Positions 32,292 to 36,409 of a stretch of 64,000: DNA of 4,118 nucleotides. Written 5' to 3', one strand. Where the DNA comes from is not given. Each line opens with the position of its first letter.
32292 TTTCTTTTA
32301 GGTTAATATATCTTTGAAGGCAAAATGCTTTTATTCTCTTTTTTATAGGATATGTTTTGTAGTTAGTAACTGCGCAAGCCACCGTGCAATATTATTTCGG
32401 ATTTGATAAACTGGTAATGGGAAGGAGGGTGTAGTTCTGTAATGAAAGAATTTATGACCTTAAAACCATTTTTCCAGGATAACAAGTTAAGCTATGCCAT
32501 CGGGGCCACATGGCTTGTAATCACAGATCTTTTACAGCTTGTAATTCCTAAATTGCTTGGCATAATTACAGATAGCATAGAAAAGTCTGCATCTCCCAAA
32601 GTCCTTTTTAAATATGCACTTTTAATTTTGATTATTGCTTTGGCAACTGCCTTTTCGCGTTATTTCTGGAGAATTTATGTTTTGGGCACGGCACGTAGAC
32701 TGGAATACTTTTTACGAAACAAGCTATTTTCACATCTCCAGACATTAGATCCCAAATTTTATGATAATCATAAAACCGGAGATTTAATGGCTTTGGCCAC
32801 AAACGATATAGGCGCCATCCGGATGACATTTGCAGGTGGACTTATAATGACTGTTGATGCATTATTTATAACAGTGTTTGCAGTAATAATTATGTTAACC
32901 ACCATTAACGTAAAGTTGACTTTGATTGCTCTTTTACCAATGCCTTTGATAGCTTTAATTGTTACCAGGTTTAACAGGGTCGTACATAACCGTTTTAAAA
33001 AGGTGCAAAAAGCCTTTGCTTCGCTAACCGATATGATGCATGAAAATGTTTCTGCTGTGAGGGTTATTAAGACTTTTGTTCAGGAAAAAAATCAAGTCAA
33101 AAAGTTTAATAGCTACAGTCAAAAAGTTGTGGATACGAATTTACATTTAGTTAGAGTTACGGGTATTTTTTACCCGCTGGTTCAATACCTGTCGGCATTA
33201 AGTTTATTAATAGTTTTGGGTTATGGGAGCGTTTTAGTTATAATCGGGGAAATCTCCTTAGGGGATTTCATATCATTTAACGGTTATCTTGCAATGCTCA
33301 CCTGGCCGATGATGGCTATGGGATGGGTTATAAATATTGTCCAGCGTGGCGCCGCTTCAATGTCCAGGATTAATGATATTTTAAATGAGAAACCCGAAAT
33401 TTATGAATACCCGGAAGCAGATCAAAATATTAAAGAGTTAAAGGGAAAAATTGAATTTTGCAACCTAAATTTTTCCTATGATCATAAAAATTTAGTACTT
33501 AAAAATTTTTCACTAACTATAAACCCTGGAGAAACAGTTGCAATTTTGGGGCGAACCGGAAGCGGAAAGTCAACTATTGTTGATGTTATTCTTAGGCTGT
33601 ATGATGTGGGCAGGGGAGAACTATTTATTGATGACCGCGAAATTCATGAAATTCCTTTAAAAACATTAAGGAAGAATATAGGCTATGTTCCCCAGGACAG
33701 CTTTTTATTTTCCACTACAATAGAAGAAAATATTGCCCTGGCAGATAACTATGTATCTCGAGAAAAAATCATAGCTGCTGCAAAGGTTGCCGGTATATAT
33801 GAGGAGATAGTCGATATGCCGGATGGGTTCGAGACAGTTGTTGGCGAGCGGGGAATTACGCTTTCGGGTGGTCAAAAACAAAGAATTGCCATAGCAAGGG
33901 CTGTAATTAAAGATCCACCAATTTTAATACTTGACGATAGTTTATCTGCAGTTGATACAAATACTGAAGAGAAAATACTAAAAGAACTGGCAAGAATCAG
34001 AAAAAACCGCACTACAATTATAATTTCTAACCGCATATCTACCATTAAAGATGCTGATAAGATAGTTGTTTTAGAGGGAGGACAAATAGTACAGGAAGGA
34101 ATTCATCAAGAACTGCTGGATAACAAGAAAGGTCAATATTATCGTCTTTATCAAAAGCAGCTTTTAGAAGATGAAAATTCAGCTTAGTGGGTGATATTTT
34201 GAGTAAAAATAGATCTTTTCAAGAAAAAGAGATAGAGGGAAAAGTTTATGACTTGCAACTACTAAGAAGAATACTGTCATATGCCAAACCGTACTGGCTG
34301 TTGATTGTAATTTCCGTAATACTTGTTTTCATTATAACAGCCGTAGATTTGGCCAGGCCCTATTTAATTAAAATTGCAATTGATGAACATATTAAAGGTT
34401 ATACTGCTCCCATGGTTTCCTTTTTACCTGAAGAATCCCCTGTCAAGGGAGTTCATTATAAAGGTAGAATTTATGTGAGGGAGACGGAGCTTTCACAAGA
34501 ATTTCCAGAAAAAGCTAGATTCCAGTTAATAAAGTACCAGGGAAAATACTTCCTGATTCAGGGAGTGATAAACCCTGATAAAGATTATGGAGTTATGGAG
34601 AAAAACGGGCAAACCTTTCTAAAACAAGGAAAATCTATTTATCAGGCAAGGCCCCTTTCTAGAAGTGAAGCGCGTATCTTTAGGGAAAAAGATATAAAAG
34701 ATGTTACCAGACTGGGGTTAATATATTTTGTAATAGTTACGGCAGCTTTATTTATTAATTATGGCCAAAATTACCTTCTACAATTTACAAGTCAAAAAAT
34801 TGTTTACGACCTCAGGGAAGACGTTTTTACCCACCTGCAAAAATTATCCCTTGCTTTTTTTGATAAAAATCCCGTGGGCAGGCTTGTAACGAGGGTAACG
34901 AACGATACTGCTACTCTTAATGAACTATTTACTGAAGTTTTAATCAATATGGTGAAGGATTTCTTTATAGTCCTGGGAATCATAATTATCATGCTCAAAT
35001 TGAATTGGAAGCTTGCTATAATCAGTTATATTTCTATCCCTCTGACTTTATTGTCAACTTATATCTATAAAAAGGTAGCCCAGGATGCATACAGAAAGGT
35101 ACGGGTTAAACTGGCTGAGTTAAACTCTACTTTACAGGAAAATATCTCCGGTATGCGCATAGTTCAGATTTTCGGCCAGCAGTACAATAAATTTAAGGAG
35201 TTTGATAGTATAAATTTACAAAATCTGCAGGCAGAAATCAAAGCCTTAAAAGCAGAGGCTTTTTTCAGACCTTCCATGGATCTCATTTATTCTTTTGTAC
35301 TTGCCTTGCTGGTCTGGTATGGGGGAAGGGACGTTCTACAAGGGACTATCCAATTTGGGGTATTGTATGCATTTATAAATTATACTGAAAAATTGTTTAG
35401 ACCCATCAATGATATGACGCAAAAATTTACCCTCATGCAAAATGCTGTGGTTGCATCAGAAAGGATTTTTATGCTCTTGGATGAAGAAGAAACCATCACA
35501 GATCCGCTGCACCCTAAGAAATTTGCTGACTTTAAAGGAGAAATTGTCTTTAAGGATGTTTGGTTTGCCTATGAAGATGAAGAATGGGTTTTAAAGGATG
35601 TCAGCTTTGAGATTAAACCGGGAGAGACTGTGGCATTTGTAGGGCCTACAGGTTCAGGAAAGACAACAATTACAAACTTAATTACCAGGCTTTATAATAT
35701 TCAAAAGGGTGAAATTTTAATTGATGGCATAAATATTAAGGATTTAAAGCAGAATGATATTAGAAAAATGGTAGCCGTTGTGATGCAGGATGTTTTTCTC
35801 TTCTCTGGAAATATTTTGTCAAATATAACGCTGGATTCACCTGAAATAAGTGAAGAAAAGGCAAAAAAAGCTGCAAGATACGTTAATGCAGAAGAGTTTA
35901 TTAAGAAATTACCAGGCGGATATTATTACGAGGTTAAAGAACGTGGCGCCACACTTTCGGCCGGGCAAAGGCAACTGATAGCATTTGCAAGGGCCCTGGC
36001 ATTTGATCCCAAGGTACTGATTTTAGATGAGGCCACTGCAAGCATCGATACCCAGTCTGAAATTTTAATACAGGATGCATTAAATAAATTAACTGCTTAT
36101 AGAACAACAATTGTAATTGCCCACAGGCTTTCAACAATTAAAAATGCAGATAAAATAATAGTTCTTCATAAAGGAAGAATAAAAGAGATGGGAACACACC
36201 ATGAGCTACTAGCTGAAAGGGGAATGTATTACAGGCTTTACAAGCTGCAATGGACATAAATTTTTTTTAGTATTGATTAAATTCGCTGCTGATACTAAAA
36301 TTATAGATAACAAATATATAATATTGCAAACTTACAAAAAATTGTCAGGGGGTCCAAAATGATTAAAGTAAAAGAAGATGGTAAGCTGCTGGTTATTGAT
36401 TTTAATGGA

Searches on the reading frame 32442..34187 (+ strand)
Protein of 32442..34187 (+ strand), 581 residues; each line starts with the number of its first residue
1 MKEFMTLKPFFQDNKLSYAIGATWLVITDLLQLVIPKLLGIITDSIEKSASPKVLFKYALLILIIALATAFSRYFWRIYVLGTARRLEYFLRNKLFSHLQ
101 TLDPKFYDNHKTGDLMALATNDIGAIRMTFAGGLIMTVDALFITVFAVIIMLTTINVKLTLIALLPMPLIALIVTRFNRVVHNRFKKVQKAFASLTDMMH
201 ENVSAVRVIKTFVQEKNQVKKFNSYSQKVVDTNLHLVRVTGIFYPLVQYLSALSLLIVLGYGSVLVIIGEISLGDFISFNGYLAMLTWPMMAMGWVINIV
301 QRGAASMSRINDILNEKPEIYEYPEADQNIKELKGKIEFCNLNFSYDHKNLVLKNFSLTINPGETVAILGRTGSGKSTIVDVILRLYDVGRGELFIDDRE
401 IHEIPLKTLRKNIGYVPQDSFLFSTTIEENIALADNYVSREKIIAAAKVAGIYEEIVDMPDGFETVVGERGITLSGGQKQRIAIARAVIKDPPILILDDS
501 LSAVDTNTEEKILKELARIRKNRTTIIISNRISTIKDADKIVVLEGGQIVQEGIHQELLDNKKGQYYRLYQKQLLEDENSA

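Call 76: search_protein_families(library=pfam, proteins=[window:32442-34187:+], max_evalue=1e-8)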
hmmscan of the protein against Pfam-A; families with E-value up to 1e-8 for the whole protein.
window:32442-34187:+ (581 aa): 2 families
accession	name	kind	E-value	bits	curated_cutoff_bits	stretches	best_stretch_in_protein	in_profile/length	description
PF00664.28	ABC_membrane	-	1.9e-42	146.3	28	1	25-290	8-274/274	ABC transporter transmembrane region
PF00005.33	ABC_tran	-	4.8e-33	115.1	25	1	353-500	1-135/137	ABC transporter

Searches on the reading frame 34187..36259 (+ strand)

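Call 76: search_protein_families(library=pfam, proteins=[window:34187-36259:+], max_evalue=1e-8)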
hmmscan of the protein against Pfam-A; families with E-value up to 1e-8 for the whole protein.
window:34187-36259:+ (690 aa): 2 families
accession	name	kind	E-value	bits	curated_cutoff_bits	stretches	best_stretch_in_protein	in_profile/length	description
PF00664.28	ABC_membrane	-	1.3e-51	176.3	28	1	167-406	32-273/274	ABC transporter transmembrane region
PF00005.33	ABC_tran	-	7.9e-32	111.2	25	1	469-618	1-137/137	ABC transporter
